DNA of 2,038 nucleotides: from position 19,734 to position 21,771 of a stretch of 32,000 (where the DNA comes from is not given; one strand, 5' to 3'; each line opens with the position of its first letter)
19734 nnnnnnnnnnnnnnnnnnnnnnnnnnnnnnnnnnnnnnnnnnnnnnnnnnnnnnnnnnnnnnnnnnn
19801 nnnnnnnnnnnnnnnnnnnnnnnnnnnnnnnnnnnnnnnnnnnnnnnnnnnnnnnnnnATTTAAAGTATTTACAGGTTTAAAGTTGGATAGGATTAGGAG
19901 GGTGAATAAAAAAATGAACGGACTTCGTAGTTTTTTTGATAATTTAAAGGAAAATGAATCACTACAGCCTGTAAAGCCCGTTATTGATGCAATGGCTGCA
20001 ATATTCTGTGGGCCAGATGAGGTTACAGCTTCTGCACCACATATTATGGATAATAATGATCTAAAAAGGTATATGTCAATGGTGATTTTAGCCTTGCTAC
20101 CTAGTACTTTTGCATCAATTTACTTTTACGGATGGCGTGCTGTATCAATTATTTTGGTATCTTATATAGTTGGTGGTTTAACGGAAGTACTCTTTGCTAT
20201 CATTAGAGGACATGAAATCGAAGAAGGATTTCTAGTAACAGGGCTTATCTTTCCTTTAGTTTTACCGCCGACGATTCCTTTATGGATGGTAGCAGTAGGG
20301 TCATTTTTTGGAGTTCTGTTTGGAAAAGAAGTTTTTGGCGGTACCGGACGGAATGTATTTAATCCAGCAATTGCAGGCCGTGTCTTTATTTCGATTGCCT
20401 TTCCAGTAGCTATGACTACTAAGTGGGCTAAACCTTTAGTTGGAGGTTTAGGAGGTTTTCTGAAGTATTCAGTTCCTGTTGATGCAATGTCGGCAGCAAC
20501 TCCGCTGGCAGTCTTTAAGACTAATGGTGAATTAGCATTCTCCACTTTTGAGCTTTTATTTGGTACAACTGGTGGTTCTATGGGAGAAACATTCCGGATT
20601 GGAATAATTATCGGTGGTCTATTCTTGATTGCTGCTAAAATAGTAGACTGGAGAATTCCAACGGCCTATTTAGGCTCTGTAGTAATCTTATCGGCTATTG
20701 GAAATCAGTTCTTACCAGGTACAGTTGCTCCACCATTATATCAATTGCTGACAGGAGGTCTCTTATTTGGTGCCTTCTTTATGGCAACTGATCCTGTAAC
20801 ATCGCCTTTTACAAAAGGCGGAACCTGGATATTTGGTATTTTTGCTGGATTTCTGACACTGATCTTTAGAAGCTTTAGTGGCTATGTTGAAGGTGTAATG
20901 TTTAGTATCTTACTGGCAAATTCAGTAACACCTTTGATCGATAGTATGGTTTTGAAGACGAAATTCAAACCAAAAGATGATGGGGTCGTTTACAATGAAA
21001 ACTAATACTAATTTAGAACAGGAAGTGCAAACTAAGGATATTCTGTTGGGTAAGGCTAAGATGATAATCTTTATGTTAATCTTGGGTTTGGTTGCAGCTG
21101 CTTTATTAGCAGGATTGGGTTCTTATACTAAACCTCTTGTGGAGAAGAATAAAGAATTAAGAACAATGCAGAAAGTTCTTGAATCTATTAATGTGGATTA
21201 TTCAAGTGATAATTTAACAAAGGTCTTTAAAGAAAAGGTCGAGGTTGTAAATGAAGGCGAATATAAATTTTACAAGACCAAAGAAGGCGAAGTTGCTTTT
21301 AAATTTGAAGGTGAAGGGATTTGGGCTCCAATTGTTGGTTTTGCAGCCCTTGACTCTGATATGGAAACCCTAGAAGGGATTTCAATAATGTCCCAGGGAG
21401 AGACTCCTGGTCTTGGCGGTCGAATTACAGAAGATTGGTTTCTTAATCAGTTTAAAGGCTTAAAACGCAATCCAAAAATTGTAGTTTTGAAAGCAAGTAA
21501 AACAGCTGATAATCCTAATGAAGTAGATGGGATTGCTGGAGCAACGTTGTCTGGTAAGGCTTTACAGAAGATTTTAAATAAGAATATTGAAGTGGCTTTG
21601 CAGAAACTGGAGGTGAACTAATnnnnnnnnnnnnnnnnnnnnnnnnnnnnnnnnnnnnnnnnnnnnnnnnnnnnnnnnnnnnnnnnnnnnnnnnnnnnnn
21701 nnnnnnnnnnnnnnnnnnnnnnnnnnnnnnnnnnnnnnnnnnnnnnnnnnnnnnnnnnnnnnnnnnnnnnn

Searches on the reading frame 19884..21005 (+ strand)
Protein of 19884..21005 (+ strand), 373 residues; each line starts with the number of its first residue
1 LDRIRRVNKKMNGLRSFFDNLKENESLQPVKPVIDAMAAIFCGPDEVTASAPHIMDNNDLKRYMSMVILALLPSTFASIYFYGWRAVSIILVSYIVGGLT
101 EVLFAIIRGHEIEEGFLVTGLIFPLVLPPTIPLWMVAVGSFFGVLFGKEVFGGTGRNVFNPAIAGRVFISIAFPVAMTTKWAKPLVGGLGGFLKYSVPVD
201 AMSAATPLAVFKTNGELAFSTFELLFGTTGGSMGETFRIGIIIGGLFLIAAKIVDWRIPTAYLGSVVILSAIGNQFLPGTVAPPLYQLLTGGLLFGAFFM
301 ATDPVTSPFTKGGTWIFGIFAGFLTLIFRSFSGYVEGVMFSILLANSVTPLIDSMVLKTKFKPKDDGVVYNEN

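Call 3: search_protein_families(library=pfam, proteins=[window:19884-21005:+], max_evalue=0.01)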
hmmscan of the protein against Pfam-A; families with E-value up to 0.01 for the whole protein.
window:19884-21005:+ (373 aa): 1 family
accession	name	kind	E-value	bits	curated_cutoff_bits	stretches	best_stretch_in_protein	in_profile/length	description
PF03116.20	NQR2_RnfD_RnfE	-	3.5e-108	361.9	27.7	1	48-361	2-295/296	NQR2, RnfD, RnfE family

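Call 4: search_protein_families(library=ncbifam, proteins=[window:19884-21005:+], max_evalue=0.01)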
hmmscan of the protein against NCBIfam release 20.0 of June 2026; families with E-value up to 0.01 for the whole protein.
window:19884-21005:+ (373 aa): 6 families
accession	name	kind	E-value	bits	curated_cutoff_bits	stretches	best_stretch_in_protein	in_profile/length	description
NF003756.0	PRK05349.1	equivalog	8.9e-94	314.6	414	2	87-362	122-398/406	NADH:ubiquinone reductase (Na(+)-transporting) subunit B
TIGR01937.1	nqrB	equivalog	3.3e-85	286.5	349.9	2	88-362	123-411/413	NADH:ubiquinone reductase (Na(+)-transporting) subunit B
TIGR01946.1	rnfD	subfamily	1.2e-84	284.5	207.05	1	51-356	1-320/327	RnfABCDGE type electron transport complex subunit D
NF002181.0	PRK01024.1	equivalog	1e-73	248.8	792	3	88-179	123-214/503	Na(+)-transporting NADH-quinone reductase subunit B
NF002011.0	PRK00816.1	equivalog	7.6e-66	222.6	415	2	195-355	176-341/352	electron transport complex subunit RsxD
NF041838.1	rnfD_Methano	equivalog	3.4e-56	190.7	400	2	223-360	150-284/285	Rnf electron transport complex subunit RnfD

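Call 51: search_solved_structures(query=window:19884-21005:+, max_evalue=0.001, show_alignments=4)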
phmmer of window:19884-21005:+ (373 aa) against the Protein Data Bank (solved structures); distinct sequences matched with E-value up to 0.001: 6.
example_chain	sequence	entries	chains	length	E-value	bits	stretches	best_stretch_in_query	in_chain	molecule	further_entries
9ud3_B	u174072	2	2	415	3.7e-60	207.1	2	89-362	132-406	Na(+)-translocating NADH-quinone reductase subunit B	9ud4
7xk3_B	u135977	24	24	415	1.2e-59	205.4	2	89-362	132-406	Na(+)-translocating NADH-quinone reductase subunit B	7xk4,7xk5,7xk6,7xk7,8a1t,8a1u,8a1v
9lrr_B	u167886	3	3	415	6.4e-59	203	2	89-362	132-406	Na(+)-translocating NADH-quinone reductase subunit B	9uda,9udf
7zc6_D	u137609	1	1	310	1.6e-54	188.5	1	48-355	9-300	RnfD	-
8ahx_D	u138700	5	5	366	2.9e-53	184.4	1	49-354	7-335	Ion-translocating oxidoreductase complex subunit D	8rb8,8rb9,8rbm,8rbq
9eri_D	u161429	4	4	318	3.7e-45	157.7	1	48-355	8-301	Na(+)-translocating ferredoxin:NAD(+) oxidoreductase complex subunit D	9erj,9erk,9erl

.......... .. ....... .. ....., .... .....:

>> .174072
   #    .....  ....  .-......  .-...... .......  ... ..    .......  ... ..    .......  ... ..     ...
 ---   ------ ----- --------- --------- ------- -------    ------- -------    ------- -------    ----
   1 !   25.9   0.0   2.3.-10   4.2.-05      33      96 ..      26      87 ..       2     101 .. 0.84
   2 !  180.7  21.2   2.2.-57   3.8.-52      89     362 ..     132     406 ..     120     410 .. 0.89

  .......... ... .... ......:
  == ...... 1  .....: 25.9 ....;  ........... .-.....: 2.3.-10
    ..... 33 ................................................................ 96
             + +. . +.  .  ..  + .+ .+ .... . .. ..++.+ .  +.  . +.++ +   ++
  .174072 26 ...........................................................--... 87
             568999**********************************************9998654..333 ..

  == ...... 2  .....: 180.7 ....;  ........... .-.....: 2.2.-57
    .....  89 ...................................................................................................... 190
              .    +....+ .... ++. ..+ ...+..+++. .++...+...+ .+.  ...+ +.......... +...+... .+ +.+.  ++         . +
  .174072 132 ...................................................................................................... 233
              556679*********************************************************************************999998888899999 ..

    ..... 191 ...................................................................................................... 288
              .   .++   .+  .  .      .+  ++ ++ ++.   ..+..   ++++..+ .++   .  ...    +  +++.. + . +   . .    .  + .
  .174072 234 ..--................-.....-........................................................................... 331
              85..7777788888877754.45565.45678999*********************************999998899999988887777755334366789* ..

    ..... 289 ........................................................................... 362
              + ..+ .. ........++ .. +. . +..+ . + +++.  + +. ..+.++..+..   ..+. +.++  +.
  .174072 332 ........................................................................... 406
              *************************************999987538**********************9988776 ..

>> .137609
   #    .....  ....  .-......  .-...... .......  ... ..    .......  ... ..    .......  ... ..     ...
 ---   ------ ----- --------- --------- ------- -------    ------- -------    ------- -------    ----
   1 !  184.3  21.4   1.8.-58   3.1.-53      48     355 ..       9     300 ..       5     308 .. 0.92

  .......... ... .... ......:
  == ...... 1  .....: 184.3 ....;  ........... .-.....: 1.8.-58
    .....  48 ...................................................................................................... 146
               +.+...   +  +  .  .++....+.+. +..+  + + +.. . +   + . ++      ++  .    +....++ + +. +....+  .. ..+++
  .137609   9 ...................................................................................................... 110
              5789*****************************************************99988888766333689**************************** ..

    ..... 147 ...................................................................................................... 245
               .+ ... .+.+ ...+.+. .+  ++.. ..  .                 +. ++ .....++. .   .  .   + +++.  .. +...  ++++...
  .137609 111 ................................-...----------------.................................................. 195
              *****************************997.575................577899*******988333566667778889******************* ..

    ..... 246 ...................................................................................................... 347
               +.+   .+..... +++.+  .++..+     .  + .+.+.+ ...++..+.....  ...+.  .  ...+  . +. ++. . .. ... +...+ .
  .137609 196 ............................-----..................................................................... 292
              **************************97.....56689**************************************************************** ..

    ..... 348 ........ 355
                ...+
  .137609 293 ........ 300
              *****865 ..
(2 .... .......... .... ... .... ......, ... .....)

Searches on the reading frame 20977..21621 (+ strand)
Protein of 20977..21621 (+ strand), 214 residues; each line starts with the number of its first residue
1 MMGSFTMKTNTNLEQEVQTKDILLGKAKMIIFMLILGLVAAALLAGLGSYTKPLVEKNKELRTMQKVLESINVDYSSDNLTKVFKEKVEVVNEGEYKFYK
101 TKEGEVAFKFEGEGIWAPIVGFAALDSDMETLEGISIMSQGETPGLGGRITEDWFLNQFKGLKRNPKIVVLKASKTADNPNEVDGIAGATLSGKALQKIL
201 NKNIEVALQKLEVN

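Call 3: search_protein_families(library=pfam, proteins=[window:20977-21621:+], max_evalue=0.01)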
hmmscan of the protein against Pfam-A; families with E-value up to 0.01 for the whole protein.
window:20977-21621:+ (214 aa): 1 family
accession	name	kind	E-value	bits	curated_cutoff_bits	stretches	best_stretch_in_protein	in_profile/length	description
PF04205.19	FMN_bind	-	4.4e-14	53.3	22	1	114-203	1-75/77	FMN-binding domain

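Call 4: search_protein_families(library=ncbifam, proteins=[window:20977-21621:+], max_evalue=0.01)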
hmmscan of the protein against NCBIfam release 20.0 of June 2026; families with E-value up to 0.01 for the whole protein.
window:20977-21621:+ (214 aa): 15 families
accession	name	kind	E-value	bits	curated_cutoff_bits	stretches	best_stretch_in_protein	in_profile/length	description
TIGR01938.1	nqrC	equivalog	5.8e-29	101.4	144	2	101-203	132-241/251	NADH:ubiquinone reductase (Na(+)-transporting) subunit C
NF003749.0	PRK05346.1-5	equivalog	2.9e-24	85.8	255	1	105-200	139-238/261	Na(+)-translocating NADH-quinone reductase subunit C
NF003753.0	PRK05346.2-4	equivalog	4.5e-24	85.1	329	2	86-209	106-241/249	Na(+)-translocating NADH-quinone reductase subunit C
NF003750.0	PRK05346.2-1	equivalog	9.2e-23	81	352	2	110-204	117-215/225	Na(+)-translocating NADH-quinone reductase subunit C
NF003746.0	PRK05346.1-1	equivalog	3.6e-20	72.2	337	1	105-201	140-241/264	Na(+)-translocating NADH-quinone reductase subunit C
NF041840.1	rnfG_Methano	equivalog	1.6e-19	70.2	230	1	28-206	10-183/189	Rnf electron transport complex subunit RnfG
NF045876.1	RnfG_DVU2794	exception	5.9e-18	65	205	1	28-206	6-178/190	RnfABCDGE type electron transport complex subunit G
TIGR01947.1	rnfG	subfamily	3e-17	63.3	102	1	31-206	2-184/187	RnfABCDGE type electron transport complex subunit G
NF003747.0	PRK05346.1-2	equivalog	3.6e-16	59.2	336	1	106-201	136-236/260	Na(+)-translocating NADH-quinone reductase subunit C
NF003752.0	PRK05346.2-3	equivalog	1.9e-14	53.5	617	1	107-163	177-233/316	Na(+)-translocating NADH-quinone reductase subunit C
NF003755.0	PRK05346.2-6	equivalog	2.7e-14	52.7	563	2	108-163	174-229/310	Na(+)-translocating NADH-quinone reductase subunit C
NF003748.0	PRK05346.1-4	equivalog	5.7e-12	45.6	455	1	105-201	140-244/265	Na(+)-translocating NADH-quinone reductase subunit C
NF003754.0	PRK05346.2-5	equivalog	3e-09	36.7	677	1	107-163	182-238/320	Na(+)-translocating NADH-quinone reductase subunit C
NF003751.0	PRK05346.2-2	equivalog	1.9e-08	33.7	630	1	110-163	183-236/320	Na(+)-translocating NADH-quinone reductase subunit C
NF002519.0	PRK01908.1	equivalog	0.0025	17.5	178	1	31-202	10-187/209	electron transport complex subunit RsxG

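Call 66: search_solved_structures(query=window:20977-21621:+, max_evalue=0.001, show_alignments=2)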
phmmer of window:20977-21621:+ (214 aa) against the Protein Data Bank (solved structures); distinct sequences matched with E-value up to 0.001: 10.
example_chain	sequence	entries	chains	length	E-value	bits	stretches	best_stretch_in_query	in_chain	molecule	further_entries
3lwx_A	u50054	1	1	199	4.8e-17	65.5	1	90-203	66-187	NADH:ubiquinone oxidoreductase, Na translocating, C subunit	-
4xa7_A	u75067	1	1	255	1.2e-13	54.4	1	105-198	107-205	Na(+)-translocating NADH-quinone reductase subunit C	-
4xhf_A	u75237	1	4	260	3.3e-13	52.9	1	68-200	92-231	Na-translocating NADH-quinone reductase subunit C NqrC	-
7xk3_C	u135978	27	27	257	9.5e-13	51.4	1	102-198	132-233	Na(+)-translocating NADH-quinone reductase subunit C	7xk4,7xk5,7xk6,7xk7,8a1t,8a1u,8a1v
4u9s_C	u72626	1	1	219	1.3e-12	51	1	102-198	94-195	Na(+)-translocating NADH-quinone reductase subunit C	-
9u5g_C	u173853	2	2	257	7.7e-12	48.5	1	102-198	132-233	Na(+)-translocating NADH-quinone reductase subunit C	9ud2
9eri_G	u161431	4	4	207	2.8e-08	36.8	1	102-206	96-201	Na(+)-translocating ferredoxin:NAD(+) oxidoreductase complex subunit G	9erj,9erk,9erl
7zc6_G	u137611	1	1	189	1.4e-06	31.3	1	28-205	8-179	RnfG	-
8rb9_G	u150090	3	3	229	4.5e-05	26.4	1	34-204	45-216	Ion-translocating oxidoreductase complex subunit G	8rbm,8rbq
8ahx_G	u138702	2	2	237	5e-05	26.2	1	34-205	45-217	Ion-translocating oxidoreductase complex subunit G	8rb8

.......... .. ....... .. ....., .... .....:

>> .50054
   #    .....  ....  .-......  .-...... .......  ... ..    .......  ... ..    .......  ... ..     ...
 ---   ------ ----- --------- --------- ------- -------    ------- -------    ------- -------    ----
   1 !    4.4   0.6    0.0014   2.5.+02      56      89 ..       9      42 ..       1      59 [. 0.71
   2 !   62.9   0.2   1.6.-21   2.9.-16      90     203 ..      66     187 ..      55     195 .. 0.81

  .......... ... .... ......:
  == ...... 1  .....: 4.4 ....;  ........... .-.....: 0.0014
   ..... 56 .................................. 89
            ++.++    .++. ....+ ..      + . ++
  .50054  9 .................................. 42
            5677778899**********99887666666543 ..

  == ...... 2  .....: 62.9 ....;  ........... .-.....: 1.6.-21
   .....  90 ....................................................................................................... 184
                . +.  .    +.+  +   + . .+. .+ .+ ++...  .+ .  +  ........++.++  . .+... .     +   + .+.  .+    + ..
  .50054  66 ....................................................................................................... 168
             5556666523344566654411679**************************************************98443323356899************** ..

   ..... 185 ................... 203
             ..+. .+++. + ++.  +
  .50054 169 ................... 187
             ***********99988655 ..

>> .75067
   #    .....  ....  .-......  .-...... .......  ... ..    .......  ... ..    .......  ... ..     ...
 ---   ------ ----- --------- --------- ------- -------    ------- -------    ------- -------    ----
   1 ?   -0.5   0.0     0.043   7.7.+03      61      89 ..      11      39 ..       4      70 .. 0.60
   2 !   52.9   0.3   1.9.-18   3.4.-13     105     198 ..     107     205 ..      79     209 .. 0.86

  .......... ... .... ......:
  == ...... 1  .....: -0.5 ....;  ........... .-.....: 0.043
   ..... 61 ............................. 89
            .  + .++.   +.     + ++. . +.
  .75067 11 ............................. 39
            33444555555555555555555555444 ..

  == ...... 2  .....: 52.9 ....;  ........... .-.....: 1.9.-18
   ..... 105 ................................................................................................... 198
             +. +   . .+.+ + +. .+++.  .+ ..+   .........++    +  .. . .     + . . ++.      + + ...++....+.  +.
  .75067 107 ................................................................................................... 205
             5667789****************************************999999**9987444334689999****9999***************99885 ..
